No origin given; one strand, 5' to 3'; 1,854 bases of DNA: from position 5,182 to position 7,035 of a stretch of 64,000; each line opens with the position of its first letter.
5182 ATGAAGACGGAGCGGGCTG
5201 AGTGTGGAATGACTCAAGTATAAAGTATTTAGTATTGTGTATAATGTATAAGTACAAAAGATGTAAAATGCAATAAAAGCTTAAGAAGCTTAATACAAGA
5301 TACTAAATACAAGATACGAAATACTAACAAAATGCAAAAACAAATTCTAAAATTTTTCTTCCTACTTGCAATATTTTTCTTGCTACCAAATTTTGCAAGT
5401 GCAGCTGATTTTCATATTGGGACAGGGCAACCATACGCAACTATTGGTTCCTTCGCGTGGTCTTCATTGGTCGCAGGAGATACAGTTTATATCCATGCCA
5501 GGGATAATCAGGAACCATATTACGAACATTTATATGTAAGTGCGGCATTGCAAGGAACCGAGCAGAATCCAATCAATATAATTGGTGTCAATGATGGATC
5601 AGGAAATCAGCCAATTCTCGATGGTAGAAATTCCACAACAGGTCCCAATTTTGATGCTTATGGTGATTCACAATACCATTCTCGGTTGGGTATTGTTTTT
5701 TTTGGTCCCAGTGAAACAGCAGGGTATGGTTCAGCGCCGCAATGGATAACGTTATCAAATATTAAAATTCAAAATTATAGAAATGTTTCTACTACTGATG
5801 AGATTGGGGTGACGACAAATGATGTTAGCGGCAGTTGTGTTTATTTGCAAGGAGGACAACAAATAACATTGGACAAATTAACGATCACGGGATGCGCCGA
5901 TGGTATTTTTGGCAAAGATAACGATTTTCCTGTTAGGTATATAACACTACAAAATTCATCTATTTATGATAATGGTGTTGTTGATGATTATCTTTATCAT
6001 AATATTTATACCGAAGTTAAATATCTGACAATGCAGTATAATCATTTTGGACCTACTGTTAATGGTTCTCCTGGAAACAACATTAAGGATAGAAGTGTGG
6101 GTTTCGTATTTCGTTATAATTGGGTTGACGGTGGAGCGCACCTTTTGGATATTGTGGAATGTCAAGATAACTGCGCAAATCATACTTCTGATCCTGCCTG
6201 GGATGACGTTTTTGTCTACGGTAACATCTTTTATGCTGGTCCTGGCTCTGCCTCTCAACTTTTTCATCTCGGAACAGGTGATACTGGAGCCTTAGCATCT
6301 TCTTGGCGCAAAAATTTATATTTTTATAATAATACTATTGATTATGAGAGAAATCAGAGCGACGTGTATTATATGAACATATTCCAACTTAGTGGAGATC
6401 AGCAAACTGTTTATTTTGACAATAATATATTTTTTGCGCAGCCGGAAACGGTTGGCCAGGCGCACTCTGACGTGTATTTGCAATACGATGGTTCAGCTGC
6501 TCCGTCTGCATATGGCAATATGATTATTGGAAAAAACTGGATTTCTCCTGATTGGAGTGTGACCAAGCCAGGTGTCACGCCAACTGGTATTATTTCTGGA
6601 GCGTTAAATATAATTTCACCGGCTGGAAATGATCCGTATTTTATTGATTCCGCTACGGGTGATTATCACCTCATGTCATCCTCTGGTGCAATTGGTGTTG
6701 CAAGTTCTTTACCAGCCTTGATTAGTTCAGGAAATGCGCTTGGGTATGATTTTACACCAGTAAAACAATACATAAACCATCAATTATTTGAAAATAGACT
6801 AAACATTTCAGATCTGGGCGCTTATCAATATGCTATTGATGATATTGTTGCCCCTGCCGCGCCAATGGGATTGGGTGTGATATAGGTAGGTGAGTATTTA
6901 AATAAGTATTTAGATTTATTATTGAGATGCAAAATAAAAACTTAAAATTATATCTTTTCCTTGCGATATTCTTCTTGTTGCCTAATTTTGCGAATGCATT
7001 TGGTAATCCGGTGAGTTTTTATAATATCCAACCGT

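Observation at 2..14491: Tandem array of 11 secreted-protein genes sharing a near-identical signal peptide and an invariant extreme C-terminal tag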

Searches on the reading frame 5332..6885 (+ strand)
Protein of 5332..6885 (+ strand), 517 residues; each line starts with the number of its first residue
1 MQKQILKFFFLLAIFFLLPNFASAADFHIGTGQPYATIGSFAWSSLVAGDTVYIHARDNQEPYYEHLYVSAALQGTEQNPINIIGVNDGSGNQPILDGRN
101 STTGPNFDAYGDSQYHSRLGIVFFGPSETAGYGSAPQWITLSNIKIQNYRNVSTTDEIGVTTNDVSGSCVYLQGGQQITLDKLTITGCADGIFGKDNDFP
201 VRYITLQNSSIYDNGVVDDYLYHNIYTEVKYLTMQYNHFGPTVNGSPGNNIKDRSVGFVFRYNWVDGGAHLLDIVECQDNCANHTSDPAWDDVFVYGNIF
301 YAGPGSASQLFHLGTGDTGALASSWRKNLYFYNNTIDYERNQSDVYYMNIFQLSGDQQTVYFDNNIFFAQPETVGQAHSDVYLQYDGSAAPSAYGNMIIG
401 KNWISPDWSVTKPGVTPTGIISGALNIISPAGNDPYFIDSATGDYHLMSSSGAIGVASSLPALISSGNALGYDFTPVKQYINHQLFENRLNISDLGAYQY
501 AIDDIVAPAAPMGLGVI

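Call 5: search_protein_families(library=pfam, proteins=[window:5332-6885:+], max_evalue=0.1)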
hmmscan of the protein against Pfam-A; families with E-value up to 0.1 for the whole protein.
window:5332-6885:+ (517 aa): 1 family
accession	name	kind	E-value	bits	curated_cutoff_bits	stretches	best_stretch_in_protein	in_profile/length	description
PF13229.12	Beta_helix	-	0.00086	19.4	25.9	1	158-336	14-158/158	Right handed beta helix region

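Call 12: search_protein_families(library=ncbifam, proteins=[window:5332-6885:+], max_evalue=0.1)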
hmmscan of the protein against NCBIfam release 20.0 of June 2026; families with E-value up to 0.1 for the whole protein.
window:5332-6885:+ (517 aa): 0 families

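Call 79: list_cluster_members(proteins=[window:5332-6885:+, window:6927-8648:+, window:3262-5181:+, window:15079-16785:+, window:13331-14491:+, window:9812-10852:+])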
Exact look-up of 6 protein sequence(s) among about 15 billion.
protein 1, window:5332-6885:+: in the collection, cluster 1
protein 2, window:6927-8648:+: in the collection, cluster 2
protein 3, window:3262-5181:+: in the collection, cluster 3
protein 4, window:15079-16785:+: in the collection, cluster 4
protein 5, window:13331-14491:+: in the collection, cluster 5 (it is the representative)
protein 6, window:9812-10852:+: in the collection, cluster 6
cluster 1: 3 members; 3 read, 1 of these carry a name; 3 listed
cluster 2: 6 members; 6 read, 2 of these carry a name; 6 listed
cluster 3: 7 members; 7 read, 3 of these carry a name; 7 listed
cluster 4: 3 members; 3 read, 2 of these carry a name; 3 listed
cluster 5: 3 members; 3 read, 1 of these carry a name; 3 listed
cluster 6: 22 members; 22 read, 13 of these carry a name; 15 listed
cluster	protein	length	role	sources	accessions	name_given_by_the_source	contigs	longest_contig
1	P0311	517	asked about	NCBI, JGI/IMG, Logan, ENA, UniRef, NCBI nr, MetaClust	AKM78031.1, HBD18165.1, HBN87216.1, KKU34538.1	MAG: hypothetical protein UX49_C0042G0003 [Candidatus Wolfebacteria bacterium ... | Right handed beta helix domain-containing protein n=2 Tax=Candidatus Wolfeibacteriota ... | MAG: polysaccharide-degrading enzyme [Candidatus Wolfebacteria bacterium GW2011_GWB1_47_1]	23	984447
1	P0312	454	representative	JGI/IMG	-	-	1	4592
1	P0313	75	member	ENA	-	-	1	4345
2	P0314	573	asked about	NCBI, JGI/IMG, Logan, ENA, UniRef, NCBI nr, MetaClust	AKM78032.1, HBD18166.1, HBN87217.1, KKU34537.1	MAG: hypothetical protein UX49_C0042G0002 [Candidatus Wolfebacteria bacterium ... | Uncharacterized protein n=2 Tax=Candidatus Wolfeibacteriota TaxID=1752735 ... | MAG: hypothetical protein UX70_C0001G0307 [Candidatus Wolfebacteria bacterium ...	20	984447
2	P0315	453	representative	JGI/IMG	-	-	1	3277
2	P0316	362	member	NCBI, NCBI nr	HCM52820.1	TPA: hypothetical protein DIS57_02595 [Candidatus Wolfebacteria bacterium] | hypothetical protein [Candidatus Wolfebacteria bacterium]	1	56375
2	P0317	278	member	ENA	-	-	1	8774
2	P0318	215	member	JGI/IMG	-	-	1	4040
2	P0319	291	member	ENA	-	-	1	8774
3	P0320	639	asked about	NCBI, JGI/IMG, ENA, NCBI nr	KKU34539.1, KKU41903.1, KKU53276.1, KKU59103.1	MAG: hypothetical protein UX49_C0042G0004 [Candidatus Wolfebacteria bacterium ...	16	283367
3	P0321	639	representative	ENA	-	-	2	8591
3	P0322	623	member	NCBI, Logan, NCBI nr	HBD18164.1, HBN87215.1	TPA: hypothetical protein DDZ49_03580 [Candidatus Wolfebacteria bacterium] | hypothetical protein [Candidatus Wolfebacteria bacterium]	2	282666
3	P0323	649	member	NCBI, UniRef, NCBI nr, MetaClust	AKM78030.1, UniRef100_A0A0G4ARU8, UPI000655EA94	MAG: hypothetical protein UX70_C0001G0305 [Candidatus Wolfebacteria bacterium ... | Right handed beta helix domain-containing protein n=2 Tax=Candidatus Wolfeibacteriota ... | status=active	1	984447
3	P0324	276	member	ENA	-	-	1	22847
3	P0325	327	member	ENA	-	-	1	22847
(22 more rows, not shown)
